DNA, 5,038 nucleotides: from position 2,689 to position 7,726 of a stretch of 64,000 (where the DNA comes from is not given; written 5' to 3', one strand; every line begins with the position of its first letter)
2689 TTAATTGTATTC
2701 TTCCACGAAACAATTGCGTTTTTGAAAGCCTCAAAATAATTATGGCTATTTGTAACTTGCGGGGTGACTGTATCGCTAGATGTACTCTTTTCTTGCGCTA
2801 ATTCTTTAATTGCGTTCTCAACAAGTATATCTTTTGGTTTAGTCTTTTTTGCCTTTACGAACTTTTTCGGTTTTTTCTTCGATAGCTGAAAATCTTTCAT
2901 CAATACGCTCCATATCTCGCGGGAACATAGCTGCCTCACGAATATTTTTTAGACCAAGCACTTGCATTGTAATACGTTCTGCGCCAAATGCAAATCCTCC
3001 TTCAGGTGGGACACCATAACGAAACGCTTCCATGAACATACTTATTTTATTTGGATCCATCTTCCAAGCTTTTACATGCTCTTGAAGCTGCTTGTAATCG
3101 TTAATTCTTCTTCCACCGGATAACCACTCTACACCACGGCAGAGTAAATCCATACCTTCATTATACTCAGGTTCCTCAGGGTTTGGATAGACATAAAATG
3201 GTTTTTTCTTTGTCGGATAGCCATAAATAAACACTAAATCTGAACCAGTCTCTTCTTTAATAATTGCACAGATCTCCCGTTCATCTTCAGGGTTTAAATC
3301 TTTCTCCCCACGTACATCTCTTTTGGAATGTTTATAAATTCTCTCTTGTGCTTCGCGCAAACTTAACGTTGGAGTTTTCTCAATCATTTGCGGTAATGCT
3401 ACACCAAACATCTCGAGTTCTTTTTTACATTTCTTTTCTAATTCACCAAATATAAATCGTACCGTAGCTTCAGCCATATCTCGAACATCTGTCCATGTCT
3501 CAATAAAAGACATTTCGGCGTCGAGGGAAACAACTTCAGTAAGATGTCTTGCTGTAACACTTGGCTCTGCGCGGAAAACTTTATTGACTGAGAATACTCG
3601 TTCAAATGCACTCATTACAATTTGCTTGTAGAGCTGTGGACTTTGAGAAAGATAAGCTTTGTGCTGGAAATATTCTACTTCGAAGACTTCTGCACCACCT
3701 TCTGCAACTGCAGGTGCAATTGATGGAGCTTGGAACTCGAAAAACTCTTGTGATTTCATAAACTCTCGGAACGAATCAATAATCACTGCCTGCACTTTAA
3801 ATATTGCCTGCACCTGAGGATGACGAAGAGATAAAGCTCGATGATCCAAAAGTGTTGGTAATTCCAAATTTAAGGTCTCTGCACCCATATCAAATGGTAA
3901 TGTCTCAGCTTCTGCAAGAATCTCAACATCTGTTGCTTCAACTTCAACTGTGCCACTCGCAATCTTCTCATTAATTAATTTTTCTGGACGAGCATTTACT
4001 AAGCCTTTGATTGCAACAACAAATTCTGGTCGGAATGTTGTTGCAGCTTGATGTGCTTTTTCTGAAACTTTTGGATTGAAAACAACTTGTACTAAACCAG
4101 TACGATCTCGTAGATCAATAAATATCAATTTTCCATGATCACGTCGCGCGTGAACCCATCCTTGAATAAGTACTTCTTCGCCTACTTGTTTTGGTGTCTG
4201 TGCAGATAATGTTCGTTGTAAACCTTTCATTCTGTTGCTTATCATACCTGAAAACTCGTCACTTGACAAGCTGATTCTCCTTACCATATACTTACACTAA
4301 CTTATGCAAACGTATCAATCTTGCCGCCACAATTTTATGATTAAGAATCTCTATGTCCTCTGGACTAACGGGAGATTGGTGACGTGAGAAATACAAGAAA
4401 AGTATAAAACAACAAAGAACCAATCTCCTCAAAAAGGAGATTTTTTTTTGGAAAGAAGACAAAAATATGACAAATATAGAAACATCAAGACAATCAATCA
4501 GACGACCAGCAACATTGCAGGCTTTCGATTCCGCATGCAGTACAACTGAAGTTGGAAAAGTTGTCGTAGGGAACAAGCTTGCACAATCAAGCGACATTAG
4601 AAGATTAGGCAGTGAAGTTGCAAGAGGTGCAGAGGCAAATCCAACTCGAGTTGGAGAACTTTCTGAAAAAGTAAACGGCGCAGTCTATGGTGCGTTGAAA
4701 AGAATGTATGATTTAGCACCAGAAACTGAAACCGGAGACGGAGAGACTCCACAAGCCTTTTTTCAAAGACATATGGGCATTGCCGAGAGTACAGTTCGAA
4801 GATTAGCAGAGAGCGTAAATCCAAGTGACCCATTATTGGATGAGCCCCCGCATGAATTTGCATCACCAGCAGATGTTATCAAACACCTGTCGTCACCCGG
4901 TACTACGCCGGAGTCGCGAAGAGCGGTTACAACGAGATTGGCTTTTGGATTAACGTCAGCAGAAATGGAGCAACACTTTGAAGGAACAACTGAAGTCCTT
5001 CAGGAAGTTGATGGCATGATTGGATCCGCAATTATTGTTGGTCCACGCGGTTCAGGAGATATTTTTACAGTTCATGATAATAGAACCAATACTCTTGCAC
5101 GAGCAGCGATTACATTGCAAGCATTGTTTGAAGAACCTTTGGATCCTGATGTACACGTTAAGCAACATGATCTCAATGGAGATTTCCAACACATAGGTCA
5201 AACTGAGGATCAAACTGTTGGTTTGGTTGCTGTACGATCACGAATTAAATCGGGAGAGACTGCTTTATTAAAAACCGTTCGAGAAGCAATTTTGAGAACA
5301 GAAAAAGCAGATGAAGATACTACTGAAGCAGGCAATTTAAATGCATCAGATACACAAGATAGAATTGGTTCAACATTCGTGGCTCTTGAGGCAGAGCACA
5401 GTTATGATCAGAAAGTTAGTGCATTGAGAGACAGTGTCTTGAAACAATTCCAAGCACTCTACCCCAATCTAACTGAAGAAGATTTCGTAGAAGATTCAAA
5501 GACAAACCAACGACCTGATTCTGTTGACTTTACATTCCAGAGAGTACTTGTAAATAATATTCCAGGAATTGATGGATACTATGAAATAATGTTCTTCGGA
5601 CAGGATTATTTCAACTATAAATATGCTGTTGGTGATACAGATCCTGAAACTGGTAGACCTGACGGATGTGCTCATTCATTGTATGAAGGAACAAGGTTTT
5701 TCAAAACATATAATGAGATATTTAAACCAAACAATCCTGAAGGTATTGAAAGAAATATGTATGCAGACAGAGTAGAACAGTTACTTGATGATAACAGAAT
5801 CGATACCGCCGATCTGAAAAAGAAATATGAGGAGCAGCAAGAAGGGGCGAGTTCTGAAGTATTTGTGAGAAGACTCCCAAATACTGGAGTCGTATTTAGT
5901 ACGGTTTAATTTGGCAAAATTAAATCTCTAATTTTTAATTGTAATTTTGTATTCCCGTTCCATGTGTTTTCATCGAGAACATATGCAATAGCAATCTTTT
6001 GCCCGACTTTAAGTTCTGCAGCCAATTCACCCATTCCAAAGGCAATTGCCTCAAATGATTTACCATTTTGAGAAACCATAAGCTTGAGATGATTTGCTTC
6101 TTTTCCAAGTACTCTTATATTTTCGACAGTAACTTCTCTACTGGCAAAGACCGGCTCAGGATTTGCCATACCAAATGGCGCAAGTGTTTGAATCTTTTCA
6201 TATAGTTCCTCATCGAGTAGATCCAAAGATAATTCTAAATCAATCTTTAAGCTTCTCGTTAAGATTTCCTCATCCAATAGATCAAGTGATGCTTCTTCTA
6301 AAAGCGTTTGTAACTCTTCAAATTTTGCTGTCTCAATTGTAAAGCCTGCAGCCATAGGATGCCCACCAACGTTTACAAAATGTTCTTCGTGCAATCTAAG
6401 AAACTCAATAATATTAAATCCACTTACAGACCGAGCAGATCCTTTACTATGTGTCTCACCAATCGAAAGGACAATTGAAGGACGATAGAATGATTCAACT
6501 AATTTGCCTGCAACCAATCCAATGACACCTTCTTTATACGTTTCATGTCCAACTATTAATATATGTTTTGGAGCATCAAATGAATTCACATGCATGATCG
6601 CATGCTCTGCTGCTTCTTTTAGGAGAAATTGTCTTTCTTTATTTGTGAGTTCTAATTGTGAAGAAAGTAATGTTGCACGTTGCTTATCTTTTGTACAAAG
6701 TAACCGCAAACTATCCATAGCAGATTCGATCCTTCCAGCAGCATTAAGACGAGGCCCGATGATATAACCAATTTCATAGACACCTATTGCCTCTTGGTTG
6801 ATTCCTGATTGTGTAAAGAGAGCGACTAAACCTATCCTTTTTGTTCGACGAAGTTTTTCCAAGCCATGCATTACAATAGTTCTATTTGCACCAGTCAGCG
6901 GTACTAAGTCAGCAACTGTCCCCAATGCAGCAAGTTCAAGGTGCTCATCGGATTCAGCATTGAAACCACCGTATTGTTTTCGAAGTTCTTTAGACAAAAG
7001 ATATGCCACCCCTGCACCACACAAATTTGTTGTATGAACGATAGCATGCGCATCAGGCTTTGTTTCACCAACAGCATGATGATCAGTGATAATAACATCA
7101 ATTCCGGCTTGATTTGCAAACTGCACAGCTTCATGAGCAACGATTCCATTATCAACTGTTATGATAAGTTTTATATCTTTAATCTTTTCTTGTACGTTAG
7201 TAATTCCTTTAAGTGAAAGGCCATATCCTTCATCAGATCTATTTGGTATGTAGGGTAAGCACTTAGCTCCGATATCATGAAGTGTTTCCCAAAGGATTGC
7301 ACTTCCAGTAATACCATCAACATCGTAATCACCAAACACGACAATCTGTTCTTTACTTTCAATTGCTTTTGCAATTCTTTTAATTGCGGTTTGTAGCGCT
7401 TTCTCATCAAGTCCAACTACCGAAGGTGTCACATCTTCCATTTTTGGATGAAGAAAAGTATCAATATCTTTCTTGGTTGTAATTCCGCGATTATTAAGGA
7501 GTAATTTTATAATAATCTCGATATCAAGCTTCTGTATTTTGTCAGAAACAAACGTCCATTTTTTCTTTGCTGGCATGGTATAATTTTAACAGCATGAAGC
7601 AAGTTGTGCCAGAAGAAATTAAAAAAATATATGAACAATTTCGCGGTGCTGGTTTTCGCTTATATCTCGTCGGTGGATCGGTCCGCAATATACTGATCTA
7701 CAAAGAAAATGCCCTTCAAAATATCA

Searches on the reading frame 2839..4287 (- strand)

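Call 81: search_protein_families(library=pfam, proteins=[window:2839-4287:-], max_evalue=0.00001)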
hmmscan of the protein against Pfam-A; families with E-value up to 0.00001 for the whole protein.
window:2839-4287:- (482 aa): 2 families
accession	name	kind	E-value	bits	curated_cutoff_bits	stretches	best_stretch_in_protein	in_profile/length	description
PF00152.25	tRNA-synt_2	-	5.3e-76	256.1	25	1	145-458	4-307/308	tRNA synthetases class II (D, K and N)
PF01336.31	tRNA_anti-codon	-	1.2e-18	67.2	27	1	39-124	1-75/75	OB-fold nucleic acid binding domain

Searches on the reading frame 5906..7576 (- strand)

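Call 81: search_protein_families(library=pfam, proteins=[window:5906-7576:-], max_evalue=0.00001)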
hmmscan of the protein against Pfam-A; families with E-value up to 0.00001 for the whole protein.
window:5906-7576:- (556 aa): 3 families
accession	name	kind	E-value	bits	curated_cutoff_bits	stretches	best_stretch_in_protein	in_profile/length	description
PF17768.7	RecJ_OB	-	8.3e-37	126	27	1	445-551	1-107/107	RecJ OB domain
PF01368.27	DHH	-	4e-23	82.5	28.1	1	77-220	1-125/125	DHH family, N-terminal domain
PF02272.25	DHHA1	-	4.6e-13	50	25.9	1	342-428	7-98/102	DHHA1 domain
